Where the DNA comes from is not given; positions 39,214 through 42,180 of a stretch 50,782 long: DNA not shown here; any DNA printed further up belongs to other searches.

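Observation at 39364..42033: Aminotransferase fused to an acyl-ACP-reductase-like domain: a one-protein thioester-to-amine route?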

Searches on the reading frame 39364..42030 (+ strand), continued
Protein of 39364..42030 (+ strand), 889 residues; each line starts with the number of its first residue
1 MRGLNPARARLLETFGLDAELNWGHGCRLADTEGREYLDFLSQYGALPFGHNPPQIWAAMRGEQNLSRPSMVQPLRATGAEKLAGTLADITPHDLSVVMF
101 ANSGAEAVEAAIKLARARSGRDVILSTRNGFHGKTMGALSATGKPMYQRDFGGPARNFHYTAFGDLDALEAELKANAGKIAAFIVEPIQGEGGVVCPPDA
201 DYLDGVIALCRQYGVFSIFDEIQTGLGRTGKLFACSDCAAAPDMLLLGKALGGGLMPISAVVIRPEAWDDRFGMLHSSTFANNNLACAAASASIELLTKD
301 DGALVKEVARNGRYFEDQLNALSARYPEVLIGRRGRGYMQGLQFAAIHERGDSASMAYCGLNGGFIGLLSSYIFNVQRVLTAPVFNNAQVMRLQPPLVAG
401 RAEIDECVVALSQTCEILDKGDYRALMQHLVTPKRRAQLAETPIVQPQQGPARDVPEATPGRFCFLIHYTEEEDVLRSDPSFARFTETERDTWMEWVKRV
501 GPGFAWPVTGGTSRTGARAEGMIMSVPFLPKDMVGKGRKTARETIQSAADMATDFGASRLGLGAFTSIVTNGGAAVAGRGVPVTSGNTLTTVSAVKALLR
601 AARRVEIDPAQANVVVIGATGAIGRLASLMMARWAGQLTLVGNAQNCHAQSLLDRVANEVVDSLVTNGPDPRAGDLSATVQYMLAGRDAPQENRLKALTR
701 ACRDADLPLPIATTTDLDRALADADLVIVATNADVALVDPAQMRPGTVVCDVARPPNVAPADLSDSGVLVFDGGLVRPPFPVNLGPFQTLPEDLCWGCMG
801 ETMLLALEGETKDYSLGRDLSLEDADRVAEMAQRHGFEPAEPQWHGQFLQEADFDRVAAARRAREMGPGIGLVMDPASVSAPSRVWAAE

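Call 30: get_annotated_region(hit=H6, flank=12000)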
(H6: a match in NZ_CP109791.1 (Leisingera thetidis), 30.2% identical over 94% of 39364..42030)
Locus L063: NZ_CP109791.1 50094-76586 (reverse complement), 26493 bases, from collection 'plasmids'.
description: Leisingera thetidis strain BMJM1 plasmid pBMJM1_4, complete sequence
organism: Leisingera thetidis (NCBI taxid 2930199)
taxonomy: Bacteria; Pseudomonadota; Alphaproteobacteria; Rhodobacterales; Roseobacteraceae; Leisingera; Leisingera thetidis
host: -; source: -; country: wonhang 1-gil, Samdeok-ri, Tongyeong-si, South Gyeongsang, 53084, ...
typing (MOB-suite, as given by PLSDB): non-mobilizable
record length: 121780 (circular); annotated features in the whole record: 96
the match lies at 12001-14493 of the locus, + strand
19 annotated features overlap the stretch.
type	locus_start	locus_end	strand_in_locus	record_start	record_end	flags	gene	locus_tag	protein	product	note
CDS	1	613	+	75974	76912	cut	-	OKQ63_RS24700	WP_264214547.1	alpha/beta hydrolase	-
CDS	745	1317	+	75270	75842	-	-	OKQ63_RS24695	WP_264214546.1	acyl-homoserine-lactone synthase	-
CDS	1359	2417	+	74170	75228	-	-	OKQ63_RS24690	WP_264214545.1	NAD-dependent epimerase/dehydratase family protein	-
CDS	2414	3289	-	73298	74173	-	-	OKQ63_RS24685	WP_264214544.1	aminotransferase class IV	-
CDS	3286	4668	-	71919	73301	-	-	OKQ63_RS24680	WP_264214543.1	hypothetical protein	-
CDS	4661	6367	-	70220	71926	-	-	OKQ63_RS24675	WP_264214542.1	class I adenylate-forming enzyme family protein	-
CDS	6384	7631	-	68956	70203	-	-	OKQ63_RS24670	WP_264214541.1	hypothetical protein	-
CDS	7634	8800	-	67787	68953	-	-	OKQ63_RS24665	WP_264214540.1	4-hydroxybenzoate 3-monooxygenase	-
CDS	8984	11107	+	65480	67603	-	pabB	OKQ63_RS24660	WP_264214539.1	aminodeoxychorismate synthase component I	GO:0009396 - folic acid-containing compound biosynthetic process [Evidence IEA]; GO:0008153 - para-aminobenzoic acid ...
CDS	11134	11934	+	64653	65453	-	-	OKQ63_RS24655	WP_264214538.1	outer membrane lipoprotein-sorting protein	GO:0044874 - lipoprotein localization to outer membrane [Evidence IEA]; GO:0042953 - lipoprotein transport [Evidence ...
CDS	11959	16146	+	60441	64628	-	-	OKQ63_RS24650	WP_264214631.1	aminotransferase class III-fold pyridoxal phosphate-dependent enzyme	-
CDS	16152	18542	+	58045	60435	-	-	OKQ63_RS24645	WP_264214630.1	MMPL family transporter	-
CDS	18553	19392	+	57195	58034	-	-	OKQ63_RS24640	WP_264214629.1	formate/nitrite transporter family protein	GO:0015724 - formate transport [Evidence IEA]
CDS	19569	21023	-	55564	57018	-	betB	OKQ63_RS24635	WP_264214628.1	betaine-aldehyde dehydrogenase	GO:0019285 - glycine betaine biosynthetic process from choline [Evidence IEA]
CDS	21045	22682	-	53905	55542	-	-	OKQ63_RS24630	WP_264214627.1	ABC transporter ATP-binding protein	-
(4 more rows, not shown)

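Call 45: search_protein_families(library=pfam, alignment_id=A2, max_evalue=0.00001)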
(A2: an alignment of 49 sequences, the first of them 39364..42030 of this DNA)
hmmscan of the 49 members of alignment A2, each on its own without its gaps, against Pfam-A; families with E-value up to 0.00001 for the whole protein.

A. member 1, window:39364-42030:+ (889 aa): 1 family
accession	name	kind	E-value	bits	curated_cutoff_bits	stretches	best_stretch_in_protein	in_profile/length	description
PF00202.27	Aminotran_3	-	4e-84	283.1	30.5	1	24-413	16-401/403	Aminotransferase class-III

B. families by the number of members that match (of 49 scanned): 13 families
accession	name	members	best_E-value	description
PF00202.27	Aminotran_3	49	7.4e-92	Aminotransferase class-III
PF00501.34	AMP-binding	10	4.9e-74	AMP-binding enzyme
PF00550.31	PP-binding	9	4e-15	Phosphopantetheine attachment site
PF01488.26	Shikimate_DH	8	8.2e-07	Shikimate / quinate 5-dehydrogenase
PF13193.12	AMP-binding_C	6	1.6e-16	AMP-binding enzyme C-terminal domain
PF02882.25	THF_DHG_CYH_C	6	6.3e-09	Tetrahydrofolate dehydrogenase/cyclohydrolase, NAD(P)-binding domain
PF23024.1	AMP-dom_DIP2-like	3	1.7e-12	Disco-interacting protein 2-like, AMP domain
PF18563.6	TubC_N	1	3.2e-18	TubC N-terminal docking domain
PF13480.13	Acetyltransf_6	1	8.8e-13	Acetyltransferase (GNAT) domain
PF01118.30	Semialdhyde_dh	1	6.5e-08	Semialdehyde dehydrogenase, NAD binding domain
PF01212.27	Beta_elim_lyase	1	7.2e-07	Beta-eliminating lyase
PF04339.18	FemAB_like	1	6.2e-06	Peptidogalycan biosysnthesis/recognition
PF23297.2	ACP_SdgA_C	1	6.4e-06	Highly reducing polyketide synthase sdgA, C-terminal ACP domain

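Call 82: search_protein_families(library=pfam, proteins=[L018:6599-6904:+, L018:9972-10379:+, L018:10609-12600:+, L020:9268-9738:+, L020:12699-15368:+, L023:12724-13116:+, L023:13123-14454:+, L023:8342-9646:-, L021:13070-14395:+, L019:4216-8373:+], max_evalue=0.001)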
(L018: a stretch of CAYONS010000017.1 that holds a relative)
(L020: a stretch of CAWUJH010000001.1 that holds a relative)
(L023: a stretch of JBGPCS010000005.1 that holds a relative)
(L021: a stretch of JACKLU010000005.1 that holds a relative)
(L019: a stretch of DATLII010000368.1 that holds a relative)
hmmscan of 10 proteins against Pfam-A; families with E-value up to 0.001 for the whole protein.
L018:6599-6904:+ (102 aa): 0 families

L018:9972-10379:+ (136 aa): 1 family
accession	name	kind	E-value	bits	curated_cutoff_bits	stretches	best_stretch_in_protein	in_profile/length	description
PF06938.16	DUF1285_N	-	2.4e-09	37.3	29.3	1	5-58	15-67/67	Domain of unknown function (DUF1285), N-terminal domain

L018:10609-12600:+ (664 aa): 12 families
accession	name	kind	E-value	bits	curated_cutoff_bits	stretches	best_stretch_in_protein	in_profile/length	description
PF00724.26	Oxidored_FMN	-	2e-80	271.1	27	1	2-329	1-340/342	NADH:flavin oxidoreductase / NADH oxidase family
PF07992.20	Pyr_redox_2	-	1.6e-34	120.1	26.1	1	375-630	1-246/291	Pyridine nucleotide-disulphide oxidoreductase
PF13738.12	Pyr_redox_3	-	1e-10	41.8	30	1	456-519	122-186/305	Pyridine nucleotide-disulphide oxidoreductase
PF01266.30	DAO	-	2.4e-10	40.9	27.9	1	376-411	1-37/353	FAD dependent oxidoreductase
PF00070.33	Pyr_redox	-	4.3e-10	40.4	22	0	549-598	22-71/82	Pyridine nucleotide-disulphide oxidoreductase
PF03486.20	HI0933_like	-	1.3e-09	38.3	50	1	376-416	2-42/244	HI0933-like protein Rossmann domain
PF12831.13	FAD_oxidored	-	1.2e-08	35.1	27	1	377-419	2-44/416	FAD dependent oxidoreductase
PF01134.28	GIDA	-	1.3e-06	28.2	22.1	1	376-413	1-38/391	Glucose inhibited division protein A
PF00890.30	FAD_binding_2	-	4.9e-06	26.4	20.4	1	377-417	2-42/414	FAD binding domain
PF13450.12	NAD_binding_8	-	7.6e-06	26.6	21.9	1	379-414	1-36/68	NAD(P)-binding Rossmann-like domain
PF01262.27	AlaDh_PNT_C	-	1.2e-05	25.3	23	1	373-409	27-63/214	Alanine dehydrogenase/PNT, C-terminal domain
PF13434.12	Lys_Orn_oxgnase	-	1.6e-05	24.7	21.3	0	442-516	133-207/339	L-lysine 6-monooxygenase/L-ornithine 5-monooxygenase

L020:9268-9738:+ (157 aa): 4 families
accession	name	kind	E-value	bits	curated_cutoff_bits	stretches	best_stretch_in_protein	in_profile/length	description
PF13279.12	4HBT_2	-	5e-17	62.9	25.5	1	27-146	1-119/122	Thioesterase-like superfamily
PF03061.28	4HBT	-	1.1e-09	38.9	20.6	1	35-106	1-65/79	Thioesterase superfamily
PF01643.23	Acyl-ACP_TE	-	3e-08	33.9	23.7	1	32-149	15-131/131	Acyl-ACP thioesterase N-terminal domain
PF20791.3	Acyl-ACP_TE_C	-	2.3e-05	24.9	21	1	23-51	10-38/101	Acyl-ACP thioesterase C-terminal domain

L020:12699-15368:+ (890 aa): 2 families
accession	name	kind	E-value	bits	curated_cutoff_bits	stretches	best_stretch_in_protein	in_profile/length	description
PF01326.24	PPDK_N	-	2.3e-72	244.5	27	1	27-323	3-316/328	Pyruvate phosphate dikinase, AMP/ATP-binding domain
PF00391.29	PEP-utilizers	-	3.3e-27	94.3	23.1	1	798-869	1-72/72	PEP-utilising enzyme, mobile domain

L023:12724-13116:+ (131 aa): 0 families

L023:13123-14454:+ (444 aa): 2 families
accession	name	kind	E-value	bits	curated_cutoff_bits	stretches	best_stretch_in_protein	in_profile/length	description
PF13520.12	AA_permease_2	-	6.6e-22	78.4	27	1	23-407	17-409/427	Amino acid permease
PF00324.27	AA_permease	-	1.3e-21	77.3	24.6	1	13-427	5-451/470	Amino acid permease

L023:8342-9646:- (435 aa): 8 families
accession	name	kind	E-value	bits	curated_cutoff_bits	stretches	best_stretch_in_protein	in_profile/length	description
PF01494.25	FAD_binding_3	-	2.3e-15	57.1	22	1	12-342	2-335/349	FAD binding domain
PF12831.13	FAD_oxidored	-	1.5e-06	28.3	27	1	13-170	1-143/416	FAD dependent oxidoreductase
PF01946.23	Thi4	-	1.7e-05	24.7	26.2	0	5-43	13-50/235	Thi4 family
PF07992.20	Pyr_redox_2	-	2.5e-05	24.3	26.1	1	9-58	140-190/291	Pyridine nucleotide-disulphide oxidoreductase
PF01266.30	DAO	-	6.2e-05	23.1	27.9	0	13-45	1-33/353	FAD dependent oxidoreductase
PF01134.28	GIDA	-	0.00016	21.3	22.1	1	13-60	1-47/391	Glucose inhibited division protein A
PF13450.12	NAD_binding_8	-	0.0003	21.4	21.9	1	16-46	1-31/68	NAD(P)-binding Rossmann-like domain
PF00890.30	FAD_binding_2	-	0.00057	19.6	20.4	0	13-47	1-35/414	FAD binding domain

L021:13070-14395:+ (442 aa): 2 families
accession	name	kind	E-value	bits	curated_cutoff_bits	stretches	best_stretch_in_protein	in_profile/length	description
PF13520.12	AA_permease_2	-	2.4e-25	89.8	27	1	14-401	9-404/427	Amino acid permease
PF00324.27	AA_permease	-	4.2e-20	72.3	24.6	1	16-419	7-448/470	Amino acid permease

L019:4216-8373:+ (1386 aa): 0 families
